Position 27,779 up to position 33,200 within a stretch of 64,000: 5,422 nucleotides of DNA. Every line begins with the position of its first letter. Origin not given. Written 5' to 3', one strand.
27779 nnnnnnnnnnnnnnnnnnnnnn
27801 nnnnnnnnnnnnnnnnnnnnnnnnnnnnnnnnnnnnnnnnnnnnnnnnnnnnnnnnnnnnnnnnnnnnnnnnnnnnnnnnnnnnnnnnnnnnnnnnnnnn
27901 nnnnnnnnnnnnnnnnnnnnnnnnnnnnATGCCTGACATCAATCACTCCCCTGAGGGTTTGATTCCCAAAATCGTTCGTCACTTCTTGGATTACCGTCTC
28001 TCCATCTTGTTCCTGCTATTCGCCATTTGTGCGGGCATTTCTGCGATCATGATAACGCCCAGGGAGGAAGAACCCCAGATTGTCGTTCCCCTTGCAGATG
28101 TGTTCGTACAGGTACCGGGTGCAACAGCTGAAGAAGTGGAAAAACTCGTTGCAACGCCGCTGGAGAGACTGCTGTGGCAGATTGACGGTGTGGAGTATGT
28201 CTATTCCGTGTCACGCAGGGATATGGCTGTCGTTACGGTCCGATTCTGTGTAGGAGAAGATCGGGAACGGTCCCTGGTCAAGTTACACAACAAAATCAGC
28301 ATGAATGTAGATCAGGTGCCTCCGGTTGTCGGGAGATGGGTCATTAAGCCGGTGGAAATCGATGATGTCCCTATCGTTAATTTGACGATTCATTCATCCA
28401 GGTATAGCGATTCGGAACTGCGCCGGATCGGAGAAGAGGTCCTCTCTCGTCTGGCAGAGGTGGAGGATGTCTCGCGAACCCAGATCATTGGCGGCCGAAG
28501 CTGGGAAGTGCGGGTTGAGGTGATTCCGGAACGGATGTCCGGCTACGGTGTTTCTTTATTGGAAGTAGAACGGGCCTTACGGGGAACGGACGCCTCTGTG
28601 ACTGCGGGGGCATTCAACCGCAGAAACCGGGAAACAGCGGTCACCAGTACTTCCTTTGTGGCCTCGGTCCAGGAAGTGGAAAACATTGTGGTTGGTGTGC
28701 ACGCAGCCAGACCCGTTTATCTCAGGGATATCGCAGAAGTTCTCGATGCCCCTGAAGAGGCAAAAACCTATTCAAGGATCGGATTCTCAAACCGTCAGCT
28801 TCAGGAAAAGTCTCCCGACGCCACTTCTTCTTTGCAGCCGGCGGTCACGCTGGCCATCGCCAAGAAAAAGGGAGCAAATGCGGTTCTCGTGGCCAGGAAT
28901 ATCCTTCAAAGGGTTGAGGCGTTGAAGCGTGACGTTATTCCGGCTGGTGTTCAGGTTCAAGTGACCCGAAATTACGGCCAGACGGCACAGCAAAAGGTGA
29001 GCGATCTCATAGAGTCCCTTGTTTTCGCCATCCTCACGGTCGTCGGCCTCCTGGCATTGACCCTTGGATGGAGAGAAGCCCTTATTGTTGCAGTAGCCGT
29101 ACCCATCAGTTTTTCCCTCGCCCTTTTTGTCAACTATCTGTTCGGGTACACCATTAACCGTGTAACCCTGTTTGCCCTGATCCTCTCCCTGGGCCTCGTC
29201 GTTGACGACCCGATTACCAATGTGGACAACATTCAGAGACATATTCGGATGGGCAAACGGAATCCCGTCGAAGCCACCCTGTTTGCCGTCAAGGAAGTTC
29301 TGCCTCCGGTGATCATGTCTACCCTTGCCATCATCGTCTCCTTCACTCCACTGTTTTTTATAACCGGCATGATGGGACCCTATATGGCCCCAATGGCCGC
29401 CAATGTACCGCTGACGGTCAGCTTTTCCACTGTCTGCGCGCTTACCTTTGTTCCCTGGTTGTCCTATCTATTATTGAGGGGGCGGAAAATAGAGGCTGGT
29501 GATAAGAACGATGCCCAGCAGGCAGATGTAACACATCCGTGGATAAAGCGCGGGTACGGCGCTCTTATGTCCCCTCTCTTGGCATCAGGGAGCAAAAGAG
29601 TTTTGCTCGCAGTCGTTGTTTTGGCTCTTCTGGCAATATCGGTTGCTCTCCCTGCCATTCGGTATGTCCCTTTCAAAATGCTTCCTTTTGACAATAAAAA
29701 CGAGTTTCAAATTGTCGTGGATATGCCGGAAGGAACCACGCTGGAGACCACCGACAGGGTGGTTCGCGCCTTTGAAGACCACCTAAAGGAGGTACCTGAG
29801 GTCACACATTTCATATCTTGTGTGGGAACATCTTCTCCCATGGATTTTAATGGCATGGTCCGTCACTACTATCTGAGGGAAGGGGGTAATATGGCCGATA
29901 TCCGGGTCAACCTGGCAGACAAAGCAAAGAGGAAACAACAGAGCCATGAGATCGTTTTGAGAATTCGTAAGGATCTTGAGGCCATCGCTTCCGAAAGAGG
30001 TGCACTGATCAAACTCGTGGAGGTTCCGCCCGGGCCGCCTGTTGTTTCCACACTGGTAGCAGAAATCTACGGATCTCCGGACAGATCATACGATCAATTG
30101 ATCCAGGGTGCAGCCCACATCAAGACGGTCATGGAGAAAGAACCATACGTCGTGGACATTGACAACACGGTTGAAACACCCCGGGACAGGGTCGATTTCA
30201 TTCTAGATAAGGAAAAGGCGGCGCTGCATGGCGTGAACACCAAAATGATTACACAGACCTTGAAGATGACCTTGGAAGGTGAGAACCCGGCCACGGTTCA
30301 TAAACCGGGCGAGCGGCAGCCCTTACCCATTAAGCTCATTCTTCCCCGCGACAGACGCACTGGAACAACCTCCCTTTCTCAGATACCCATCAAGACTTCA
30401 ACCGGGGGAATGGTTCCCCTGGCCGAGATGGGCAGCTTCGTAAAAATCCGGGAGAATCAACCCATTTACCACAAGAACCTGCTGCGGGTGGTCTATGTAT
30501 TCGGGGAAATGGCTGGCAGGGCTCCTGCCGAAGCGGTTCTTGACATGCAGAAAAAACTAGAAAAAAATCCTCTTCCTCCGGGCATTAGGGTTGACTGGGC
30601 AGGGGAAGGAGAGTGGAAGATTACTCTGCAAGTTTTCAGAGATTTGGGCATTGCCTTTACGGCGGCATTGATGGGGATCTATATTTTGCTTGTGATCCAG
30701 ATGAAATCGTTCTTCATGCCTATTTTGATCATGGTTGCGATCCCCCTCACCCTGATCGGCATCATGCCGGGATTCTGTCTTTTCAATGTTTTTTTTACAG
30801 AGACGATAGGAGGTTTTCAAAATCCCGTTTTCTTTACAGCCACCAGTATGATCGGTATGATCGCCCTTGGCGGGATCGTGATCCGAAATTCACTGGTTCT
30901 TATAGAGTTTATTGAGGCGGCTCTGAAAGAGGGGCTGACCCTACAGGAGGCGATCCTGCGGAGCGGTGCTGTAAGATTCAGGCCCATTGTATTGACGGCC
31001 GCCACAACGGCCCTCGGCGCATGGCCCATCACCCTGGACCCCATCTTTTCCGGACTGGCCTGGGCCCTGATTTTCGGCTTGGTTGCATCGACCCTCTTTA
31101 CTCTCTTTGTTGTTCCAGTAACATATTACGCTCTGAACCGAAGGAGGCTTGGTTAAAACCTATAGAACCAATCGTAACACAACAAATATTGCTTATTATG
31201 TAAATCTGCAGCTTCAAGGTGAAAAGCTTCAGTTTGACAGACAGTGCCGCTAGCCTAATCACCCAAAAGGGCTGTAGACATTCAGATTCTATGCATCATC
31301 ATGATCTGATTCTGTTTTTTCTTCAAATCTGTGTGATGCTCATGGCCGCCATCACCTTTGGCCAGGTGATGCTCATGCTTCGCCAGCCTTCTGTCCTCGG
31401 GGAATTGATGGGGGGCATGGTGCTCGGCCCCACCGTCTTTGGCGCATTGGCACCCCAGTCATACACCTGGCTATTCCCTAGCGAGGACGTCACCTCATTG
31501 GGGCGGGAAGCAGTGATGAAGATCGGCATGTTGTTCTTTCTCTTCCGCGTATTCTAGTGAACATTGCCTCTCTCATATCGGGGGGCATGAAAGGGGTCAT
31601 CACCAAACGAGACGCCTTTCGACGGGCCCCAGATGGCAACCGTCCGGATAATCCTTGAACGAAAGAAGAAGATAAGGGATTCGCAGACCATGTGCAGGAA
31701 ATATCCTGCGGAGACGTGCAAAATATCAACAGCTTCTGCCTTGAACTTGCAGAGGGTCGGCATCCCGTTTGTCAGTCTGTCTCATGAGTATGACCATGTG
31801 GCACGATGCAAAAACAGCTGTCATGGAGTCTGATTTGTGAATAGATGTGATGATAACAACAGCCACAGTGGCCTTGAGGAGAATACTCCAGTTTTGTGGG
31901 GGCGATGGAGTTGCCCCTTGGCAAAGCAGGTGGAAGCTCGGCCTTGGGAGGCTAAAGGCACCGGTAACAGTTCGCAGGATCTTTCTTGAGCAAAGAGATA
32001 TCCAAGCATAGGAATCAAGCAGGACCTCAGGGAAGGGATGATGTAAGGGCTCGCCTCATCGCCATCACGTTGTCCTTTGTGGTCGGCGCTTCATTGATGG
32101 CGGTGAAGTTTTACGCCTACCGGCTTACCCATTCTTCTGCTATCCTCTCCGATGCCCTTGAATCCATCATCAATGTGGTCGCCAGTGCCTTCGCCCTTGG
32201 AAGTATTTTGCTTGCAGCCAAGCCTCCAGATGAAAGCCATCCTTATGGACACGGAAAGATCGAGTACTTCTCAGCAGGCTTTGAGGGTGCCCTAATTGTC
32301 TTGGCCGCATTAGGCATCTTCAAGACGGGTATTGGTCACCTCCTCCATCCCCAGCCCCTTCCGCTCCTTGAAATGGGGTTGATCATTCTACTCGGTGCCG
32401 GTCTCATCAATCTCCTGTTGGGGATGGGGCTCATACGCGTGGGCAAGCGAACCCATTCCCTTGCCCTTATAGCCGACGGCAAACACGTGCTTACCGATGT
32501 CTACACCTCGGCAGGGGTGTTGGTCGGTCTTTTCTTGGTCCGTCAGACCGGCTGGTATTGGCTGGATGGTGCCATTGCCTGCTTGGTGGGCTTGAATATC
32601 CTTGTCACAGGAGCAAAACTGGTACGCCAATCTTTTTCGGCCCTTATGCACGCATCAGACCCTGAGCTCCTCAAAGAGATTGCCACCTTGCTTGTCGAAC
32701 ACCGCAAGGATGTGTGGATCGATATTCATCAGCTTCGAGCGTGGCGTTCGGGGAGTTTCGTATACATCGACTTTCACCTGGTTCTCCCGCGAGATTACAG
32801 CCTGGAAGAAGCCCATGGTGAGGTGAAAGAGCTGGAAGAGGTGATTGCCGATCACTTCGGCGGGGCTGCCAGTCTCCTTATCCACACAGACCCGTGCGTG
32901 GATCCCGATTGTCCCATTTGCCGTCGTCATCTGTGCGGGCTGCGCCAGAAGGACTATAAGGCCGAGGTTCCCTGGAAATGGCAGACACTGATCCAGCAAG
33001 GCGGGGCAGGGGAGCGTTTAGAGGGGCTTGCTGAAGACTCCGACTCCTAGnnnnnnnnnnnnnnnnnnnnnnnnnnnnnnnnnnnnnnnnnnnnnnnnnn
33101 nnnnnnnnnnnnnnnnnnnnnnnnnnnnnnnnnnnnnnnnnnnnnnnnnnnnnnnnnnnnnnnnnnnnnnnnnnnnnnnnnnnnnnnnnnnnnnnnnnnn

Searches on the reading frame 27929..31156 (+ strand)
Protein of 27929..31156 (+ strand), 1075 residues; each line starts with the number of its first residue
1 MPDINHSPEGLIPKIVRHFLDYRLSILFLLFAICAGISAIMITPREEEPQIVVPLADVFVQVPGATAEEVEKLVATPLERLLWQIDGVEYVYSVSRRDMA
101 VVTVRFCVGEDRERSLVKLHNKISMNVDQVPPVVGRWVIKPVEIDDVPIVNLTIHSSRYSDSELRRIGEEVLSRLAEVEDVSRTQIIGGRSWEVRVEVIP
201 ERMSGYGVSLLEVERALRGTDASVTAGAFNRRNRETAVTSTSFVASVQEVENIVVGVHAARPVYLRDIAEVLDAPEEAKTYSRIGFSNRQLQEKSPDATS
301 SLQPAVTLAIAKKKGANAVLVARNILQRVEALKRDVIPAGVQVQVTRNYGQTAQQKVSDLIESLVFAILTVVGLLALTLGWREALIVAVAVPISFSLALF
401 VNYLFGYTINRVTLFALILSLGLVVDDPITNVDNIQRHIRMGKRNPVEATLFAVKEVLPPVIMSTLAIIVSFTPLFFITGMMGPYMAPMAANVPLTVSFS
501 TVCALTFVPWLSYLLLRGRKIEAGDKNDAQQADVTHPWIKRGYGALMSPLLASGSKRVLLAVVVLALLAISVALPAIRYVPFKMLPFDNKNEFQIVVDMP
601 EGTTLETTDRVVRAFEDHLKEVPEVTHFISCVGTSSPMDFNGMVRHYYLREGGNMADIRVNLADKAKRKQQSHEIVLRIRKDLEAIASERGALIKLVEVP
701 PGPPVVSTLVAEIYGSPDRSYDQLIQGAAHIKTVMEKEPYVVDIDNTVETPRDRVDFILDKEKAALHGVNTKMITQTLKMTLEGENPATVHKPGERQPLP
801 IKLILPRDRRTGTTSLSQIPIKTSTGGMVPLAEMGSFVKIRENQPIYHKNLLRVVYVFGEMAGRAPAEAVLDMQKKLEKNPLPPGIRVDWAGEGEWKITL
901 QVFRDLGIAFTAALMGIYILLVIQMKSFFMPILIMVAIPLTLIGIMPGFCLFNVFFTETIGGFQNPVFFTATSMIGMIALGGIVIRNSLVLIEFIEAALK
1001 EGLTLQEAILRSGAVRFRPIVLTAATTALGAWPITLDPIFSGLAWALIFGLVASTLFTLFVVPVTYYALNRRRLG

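Call 23: search_protein_families(library=pfam, proteins=[window:27929-31156:+], max_evalue=0.00001)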
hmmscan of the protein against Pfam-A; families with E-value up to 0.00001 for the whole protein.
window:27929-31156:+ (1075 aa): 2 families
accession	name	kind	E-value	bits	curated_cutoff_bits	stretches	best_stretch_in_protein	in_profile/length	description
PF00873.25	ACR_tran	-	2.1e-168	562.5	28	1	17-1069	3-1020/1021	AcrB/AcrD/AcrF family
PF03176.21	MMPL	-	4.9e-08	32.7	20.5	0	232-515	19-302/333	MMPL family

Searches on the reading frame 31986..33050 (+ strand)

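Call 23: search_protein_families(library=pfam, proteins=[window:31986-33050:+], max_evalue=0.00001)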
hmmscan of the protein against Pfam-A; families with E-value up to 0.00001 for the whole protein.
window:31986-33050:+ (354 aa): 2 families
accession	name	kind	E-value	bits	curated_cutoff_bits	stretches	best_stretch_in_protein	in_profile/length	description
PF01545.26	Cation_efflux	-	2.9e-45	154.9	26.6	1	28-221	2-198/198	Cation efflux family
PF16916.11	ZT_dimer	-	5.8e-15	55.5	26.7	1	226-304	3-78/78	Dimerisation domain of Zinc Transporter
